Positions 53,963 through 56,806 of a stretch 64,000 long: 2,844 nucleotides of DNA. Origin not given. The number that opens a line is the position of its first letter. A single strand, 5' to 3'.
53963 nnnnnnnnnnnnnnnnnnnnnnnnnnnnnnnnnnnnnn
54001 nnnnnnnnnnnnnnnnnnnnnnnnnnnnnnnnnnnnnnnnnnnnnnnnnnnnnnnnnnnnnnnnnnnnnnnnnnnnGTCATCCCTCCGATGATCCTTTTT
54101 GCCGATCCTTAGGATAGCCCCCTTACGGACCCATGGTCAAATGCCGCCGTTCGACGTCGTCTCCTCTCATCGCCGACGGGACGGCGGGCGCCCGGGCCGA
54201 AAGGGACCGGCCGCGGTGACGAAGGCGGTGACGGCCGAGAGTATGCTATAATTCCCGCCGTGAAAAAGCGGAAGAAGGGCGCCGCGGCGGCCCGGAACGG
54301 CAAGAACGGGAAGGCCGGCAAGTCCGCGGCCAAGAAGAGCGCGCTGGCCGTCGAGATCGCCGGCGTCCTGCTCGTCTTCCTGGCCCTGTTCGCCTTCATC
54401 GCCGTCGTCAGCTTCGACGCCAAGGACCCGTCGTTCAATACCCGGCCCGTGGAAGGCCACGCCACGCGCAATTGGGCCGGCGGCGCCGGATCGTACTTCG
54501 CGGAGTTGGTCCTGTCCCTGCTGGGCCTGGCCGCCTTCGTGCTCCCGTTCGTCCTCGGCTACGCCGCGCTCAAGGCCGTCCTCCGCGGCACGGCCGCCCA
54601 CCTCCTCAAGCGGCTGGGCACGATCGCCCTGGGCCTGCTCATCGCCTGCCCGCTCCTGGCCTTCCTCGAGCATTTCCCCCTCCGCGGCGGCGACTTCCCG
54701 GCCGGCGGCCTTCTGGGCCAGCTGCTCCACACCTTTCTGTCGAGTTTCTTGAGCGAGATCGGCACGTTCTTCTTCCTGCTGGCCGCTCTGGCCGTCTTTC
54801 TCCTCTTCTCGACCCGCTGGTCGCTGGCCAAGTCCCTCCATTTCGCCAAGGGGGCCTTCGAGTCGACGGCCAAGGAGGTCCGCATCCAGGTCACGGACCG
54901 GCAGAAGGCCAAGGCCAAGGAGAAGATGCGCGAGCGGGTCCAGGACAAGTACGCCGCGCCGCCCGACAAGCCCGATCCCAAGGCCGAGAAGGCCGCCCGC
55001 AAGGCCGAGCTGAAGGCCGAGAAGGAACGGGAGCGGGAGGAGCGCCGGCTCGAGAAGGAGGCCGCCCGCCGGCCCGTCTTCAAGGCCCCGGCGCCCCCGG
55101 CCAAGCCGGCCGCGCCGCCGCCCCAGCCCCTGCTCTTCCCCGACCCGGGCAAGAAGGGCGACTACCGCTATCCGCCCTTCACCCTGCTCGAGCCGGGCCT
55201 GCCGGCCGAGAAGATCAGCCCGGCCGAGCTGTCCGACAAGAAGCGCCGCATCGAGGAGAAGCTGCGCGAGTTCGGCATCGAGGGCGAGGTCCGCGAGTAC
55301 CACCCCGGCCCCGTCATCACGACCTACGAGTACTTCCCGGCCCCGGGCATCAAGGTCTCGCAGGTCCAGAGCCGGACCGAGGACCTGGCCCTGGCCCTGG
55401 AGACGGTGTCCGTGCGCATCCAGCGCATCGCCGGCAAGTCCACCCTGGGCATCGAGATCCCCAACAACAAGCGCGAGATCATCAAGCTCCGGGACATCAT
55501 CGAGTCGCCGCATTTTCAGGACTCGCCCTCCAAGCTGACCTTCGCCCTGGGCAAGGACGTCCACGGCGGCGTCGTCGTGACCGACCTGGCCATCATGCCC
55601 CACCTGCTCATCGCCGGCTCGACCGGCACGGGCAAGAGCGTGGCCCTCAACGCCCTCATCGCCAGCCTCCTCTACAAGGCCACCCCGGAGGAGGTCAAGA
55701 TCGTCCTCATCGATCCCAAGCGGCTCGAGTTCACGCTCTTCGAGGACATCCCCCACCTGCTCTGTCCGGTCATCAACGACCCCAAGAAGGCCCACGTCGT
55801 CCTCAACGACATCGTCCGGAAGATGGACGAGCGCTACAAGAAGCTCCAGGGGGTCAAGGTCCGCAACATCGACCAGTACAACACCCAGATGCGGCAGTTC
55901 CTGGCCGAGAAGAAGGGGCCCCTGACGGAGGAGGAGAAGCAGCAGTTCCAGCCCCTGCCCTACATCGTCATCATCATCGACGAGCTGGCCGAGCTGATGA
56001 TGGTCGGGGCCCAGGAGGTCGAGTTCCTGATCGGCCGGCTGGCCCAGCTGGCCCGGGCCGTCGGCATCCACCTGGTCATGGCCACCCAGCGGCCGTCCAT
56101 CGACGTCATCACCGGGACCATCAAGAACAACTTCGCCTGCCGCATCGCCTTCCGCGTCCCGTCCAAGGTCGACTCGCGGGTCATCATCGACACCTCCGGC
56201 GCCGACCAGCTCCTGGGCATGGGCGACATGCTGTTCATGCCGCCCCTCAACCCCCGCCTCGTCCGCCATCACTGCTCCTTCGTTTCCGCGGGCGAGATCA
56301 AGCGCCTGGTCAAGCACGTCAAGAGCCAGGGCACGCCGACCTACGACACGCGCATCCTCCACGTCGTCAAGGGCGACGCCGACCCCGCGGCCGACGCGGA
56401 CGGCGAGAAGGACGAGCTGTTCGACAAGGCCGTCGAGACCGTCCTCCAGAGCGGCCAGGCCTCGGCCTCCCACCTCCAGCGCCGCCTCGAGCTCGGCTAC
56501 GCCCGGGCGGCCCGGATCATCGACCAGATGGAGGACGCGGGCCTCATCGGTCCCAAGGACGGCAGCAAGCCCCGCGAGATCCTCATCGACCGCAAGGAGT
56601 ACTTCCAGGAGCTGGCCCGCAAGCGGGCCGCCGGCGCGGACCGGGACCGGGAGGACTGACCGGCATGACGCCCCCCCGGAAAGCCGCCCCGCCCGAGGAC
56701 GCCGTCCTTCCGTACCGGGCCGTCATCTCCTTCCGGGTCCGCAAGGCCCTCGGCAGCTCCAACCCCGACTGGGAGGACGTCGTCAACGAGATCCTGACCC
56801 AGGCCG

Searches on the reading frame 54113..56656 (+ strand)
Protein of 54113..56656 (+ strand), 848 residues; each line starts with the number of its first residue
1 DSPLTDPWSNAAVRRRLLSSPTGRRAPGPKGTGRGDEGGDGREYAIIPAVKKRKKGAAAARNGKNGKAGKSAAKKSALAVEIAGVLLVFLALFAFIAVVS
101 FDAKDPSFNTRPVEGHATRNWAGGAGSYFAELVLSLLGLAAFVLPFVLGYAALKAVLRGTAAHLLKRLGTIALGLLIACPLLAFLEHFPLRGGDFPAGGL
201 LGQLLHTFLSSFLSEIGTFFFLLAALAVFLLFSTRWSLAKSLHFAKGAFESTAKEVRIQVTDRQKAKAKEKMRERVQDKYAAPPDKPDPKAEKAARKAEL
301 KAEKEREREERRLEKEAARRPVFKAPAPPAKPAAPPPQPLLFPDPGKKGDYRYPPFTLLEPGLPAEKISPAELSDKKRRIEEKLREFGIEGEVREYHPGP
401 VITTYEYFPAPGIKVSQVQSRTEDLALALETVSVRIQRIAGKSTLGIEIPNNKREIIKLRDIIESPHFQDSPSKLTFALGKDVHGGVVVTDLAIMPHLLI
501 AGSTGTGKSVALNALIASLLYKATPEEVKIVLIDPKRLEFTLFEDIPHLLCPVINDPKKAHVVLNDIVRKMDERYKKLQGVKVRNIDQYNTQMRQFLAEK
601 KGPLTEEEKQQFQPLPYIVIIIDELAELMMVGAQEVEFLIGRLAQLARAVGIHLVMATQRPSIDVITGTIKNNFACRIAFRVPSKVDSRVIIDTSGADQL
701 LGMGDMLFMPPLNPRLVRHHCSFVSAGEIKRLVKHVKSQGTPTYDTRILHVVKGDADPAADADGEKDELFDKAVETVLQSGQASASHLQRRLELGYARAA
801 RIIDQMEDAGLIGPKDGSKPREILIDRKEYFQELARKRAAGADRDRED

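Call 85: search_protein_families(library=pfam, proteins=[window:54113-56656:+], max_evalue=0.00001)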
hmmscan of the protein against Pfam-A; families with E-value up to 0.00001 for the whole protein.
window:54113-56656:+ (848 aa): 5 families
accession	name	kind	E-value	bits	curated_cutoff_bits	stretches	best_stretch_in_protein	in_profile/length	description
PF01580.24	FtsK_SpoIIIE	-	1.1e-62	211.9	24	1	459-662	2-220/221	FtsK/SpoIIIE family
PF09397.16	FtsK_gamma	-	2.6e-28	98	30.6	1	765-825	2-62/63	Ftsk gamma domain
PF17854.6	FtsK_alpha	-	3.1e-28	98.4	22.9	1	354-451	2-101/101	FtsK alpha domain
PF13491.11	FtsK_4TM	-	1.5e-27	96.8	23.1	1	78-240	3-165/171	4TM region of DNA translocase FtsK/SpoIIIE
PF12846.13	AAA_10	-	1.7e-06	27.8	27.5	0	496-539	22-61/362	AAA-like domain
